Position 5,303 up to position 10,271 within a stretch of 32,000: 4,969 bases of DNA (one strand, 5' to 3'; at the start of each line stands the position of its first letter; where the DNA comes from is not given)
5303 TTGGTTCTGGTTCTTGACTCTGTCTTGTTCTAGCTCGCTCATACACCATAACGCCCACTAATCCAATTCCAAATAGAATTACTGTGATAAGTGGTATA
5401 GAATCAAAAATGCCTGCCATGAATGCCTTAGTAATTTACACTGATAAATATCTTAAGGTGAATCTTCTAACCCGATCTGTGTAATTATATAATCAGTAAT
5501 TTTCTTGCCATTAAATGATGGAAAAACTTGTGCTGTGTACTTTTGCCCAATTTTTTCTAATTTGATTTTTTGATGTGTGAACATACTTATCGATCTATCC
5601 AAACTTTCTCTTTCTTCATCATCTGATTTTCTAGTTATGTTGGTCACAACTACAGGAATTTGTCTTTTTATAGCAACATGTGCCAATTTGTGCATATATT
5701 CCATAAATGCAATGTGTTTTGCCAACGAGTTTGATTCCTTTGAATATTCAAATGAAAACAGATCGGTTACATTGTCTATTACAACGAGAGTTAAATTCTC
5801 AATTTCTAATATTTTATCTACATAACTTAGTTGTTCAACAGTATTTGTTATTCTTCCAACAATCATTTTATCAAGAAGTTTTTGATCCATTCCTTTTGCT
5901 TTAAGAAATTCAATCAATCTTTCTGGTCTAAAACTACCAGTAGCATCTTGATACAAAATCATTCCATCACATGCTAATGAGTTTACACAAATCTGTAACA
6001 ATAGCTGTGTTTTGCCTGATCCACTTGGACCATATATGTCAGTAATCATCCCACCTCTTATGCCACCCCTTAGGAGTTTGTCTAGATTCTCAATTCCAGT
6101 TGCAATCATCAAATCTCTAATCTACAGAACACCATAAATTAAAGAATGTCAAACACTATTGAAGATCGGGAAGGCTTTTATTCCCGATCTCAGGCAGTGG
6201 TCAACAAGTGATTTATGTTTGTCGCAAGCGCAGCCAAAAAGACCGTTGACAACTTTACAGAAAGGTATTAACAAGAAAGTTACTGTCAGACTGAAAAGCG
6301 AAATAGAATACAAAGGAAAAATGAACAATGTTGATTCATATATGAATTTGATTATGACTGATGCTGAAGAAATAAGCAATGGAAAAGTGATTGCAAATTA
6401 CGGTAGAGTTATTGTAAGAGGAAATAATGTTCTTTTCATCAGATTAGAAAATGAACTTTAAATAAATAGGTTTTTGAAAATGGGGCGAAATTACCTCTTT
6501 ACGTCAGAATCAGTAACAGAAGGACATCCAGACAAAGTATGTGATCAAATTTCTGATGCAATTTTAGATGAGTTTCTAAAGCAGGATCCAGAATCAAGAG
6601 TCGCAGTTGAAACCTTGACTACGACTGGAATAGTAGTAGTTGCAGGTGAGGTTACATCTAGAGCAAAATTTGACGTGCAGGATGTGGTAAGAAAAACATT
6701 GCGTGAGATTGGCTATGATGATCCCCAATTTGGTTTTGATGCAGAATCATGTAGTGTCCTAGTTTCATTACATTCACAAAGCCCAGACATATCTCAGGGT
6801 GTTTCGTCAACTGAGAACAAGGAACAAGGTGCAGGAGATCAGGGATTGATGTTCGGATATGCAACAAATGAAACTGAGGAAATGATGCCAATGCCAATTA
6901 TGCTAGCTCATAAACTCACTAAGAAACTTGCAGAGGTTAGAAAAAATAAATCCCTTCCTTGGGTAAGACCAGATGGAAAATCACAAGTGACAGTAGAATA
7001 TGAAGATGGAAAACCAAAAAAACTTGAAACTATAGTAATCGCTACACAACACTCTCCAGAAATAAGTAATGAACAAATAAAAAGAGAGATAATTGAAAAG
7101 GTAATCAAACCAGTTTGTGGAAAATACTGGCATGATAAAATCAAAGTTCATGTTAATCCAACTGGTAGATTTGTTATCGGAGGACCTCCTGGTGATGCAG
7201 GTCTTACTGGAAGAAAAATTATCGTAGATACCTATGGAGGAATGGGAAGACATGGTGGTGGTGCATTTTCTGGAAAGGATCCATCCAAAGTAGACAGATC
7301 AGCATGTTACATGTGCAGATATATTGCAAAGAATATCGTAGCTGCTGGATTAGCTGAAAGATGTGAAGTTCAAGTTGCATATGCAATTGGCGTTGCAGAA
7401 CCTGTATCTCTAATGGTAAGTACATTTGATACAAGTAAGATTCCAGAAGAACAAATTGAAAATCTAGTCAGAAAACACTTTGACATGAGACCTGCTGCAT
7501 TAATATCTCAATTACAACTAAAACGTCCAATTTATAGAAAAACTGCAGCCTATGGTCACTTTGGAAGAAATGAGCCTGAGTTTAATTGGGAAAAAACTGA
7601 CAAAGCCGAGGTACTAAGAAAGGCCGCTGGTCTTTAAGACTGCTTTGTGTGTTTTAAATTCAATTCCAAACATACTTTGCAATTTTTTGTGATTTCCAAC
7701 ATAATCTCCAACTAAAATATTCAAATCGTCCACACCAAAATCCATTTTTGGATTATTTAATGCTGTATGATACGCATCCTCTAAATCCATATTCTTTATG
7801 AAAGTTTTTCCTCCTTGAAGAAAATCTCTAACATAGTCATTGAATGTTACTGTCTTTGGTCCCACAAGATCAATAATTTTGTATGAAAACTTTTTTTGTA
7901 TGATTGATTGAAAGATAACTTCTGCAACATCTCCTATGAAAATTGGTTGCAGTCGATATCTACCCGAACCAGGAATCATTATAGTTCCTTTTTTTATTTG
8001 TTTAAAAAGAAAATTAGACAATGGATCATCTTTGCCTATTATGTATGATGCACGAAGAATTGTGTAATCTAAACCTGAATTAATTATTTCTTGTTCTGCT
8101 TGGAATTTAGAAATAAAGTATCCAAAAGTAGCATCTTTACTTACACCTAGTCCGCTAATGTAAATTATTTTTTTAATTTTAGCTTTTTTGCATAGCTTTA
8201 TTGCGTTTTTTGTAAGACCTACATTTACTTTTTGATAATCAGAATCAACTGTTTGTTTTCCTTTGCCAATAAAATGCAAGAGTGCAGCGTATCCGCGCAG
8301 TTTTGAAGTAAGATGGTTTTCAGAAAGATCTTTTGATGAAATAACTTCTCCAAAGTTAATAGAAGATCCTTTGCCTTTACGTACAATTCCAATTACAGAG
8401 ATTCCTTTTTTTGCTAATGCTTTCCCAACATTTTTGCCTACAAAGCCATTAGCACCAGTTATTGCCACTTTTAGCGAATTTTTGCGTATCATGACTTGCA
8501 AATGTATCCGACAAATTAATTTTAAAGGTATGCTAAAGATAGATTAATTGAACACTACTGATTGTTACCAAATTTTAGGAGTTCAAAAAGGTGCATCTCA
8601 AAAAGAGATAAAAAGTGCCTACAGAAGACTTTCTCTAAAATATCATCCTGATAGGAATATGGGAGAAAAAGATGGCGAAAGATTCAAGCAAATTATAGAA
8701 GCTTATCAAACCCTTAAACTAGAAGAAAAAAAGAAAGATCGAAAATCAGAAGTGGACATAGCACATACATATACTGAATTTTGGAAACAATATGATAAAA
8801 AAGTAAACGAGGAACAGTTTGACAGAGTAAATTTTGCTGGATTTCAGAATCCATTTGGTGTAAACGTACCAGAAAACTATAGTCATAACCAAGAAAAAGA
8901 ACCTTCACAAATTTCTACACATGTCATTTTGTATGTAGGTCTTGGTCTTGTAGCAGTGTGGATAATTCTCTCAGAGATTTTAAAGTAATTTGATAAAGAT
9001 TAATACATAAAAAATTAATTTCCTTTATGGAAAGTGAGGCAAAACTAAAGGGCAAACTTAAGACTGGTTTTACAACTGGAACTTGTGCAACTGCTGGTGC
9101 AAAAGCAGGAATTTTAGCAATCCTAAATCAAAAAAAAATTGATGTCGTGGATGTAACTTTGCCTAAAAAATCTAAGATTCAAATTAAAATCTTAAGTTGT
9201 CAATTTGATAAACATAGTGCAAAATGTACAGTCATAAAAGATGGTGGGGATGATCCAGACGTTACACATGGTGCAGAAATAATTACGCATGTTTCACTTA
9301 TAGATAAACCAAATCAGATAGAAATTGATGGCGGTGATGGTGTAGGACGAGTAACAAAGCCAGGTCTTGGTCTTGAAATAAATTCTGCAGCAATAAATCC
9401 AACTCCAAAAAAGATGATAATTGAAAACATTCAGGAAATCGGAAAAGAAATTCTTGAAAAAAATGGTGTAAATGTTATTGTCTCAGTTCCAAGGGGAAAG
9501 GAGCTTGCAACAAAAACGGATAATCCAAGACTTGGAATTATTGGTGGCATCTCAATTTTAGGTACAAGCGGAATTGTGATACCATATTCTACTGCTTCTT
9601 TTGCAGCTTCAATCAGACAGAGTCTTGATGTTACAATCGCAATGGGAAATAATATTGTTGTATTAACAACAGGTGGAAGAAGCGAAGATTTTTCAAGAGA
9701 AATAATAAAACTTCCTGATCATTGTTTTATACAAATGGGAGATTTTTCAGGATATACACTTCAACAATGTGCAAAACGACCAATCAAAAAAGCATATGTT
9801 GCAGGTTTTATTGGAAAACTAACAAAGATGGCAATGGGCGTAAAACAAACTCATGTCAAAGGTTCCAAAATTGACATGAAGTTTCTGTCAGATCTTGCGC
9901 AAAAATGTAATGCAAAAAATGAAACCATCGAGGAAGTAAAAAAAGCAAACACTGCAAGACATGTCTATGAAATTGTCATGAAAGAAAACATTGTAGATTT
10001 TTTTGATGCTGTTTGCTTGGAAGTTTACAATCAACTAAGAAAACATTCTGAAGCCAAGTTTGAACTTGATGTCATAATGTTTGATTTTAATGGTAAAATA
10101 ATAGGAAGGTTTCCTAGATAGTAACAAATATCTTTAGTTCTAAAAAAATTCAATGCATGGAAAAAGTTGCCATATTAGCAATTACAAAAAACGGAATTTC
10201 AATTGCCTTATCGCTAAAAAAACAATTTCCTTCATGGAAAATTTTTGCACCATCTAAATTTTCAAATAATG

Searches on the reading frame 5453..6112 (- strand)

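Call 22: search_protein_families(library=pfam, proteins=[window:5453-6112:-], max_evalue=0.001)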
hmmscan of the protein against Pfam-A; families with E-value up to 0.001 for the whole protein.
window:5453-6112:- (219 aa): 6 families
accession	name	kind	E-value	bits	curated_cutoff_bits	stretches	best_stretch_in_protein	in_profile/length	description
PF08423.17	Rad51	-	1.2e-24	87.4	22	1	1-161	6-176/244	Rad51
PF01637.24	ATPase_2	-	4.9e-10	40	33.2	1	8-183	9-188/225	ATPase domain predominantly from Archaea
PF00154.27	RecA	-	8.5e-09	35.7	27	1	3-120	33-144/262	recA bacterial DNA recombination protein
PF06745.19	ATPase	-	7.9e-08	32.4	26.6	1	4-80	2-77/231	KaiC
PF13481.12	AAA_25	-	2.2e-07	31.1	27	0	6-46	18-58/195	AAA domain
PF25199.1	nSTAND_NTPase5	-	4.3e-05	23.8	34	1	24-72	44-93/145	Novel STAND NTPase 5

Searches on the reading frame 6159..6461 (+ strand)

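Call 22: search_protein_families(library=pfam, proteins=[window:6159-6461:+], max_evalue=0.001)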
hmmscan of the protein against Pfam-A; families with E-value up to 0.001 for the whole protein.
window:6159-6461:+ (100 aa): 1 family
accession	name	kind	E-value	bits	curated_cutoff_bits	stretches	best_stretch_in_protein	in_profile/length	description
PF01423.28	LSM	-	2.2e-19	69.3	23.4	1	32-95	2-65/66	LSM domain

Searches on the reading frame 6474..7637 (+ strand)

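Call 22: search_protein_families(library=pfam, proteins=[window:6474-7637:+], max_evalue=0.001)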
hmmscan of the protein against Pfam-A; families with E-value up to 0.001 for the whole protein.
window:6474-7637:+ (387 aa): 3 families
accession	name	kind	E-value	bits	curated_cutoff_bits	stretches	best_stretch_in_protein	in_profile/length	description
PF02773.21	S-AdoMet_synt_C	-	1.2e-70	236.3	25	1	235-374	1-138/138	S-adenosylmethionine synthetase, C-terminal domain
PF02772.21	S-AdoMet_synt_M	-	3.4e-51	172.8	29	1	117-233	1-120/120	S-adenosylmethionine synthetase, central domain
PF00438.25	S-AdoMet_synt_N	-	3.8e-46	156.1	33.1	1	6-104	1-99/99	S-adenosylmethionine synthetase, N-terminal domain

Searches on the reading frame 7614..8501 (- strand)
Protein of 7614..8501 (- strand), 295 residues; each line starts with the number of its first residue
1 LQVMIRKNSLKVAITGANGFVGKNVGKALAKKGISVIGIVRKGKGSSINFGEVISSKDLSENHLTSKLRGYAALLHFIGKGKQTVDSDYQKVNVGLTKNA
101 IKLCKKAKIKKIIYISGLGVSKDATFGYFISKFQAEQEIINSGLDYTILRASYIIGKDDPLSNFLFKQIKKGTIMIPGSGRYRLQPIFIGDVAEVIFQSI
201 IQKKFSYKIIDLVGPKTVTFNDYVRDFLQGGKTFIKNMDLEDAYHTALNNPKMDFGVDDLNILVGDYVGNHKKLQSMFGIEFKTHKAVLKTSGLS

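Call 22: search_protein_families(library=pfam, proteins=[window:7614-8501:-], max_evalue=0.001)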
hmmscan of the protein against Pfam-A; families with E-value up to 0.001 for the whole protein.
window:7614-8501:- (295 aa): 6 families
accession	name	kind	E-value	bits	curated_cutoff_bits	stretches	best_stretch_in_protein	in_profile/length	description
PF13460.12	NAD_binding_10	-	1.5e-17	64.5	27.2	1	16-158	1-148/184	NAD(P)H-binding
PF01370.27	Epimerase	-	1.2e-14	54.8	20.9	1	12-199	1-224/240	NAD dependent epimerase/dehydratase family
PF01073.25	3Beta_HSD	-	5.5e-10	39.2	22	1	13-122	1-121/280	3-beta hydroxysteroid dehydrogenase/isomerase family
PF07993.18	NAD_binding_4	-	2.4e-07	30.6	20.1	0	123-162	172-213/258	Male sterility protein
PF04321.23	RmlD_sub_bind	-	3.5e-05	23.5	27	0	11-116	2-100/287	RmlD substrate binding domain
PF05368.20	NmrA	-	6.4e-05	23.1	27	1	11-200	4-203/298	NmrA-like family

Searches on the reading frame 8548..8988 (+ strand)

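Call 22: search_protein_families(library=pfam, proteins=[window:8548-8988:+], max_evalue=0.001)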
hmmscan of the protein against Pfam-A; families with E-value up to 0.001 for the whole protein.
window:8548-8988:+ (146 aa): 1 family
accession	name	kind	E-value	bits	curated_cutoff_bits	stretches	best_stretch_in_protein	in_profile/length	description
PF00226.36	DnaJ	-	1.9e-22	79.6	27.8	1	5-63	1-60/63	DnaJ domain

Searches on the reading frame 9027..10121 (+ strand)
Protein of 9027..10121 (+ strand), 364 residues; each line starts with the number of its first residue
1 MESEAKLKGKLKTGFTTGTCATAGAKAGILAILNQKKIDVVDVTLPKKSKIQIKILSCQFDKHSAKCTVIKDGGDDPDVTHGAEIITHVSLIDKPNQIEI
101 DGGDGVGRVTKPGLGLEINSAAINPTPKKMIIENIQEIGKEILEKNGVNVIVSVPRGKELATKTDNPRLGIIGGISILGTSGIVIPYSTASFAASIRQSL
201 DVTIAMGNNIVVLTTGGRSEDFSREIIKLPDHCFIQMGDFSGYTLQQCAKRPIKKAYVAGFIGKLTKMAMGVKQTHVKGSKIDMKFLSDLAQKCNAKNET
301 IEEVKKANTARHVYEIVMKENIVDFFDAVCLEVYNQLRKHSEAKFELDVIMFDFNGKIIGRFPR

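Call 22: search_protein_families(library=pfam, proteins=[window:9027-10121:+], max_evalue=0.001)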
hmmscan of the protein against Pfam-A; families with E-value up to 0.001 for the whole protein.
window:9027-10121:+ (364 aa): 1 family
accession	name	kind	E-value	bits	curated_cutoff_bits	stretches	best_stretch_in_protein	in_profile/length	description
PF01888.22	CbiD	-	7e-91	304.5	25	1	11-271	1-254/254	CbiD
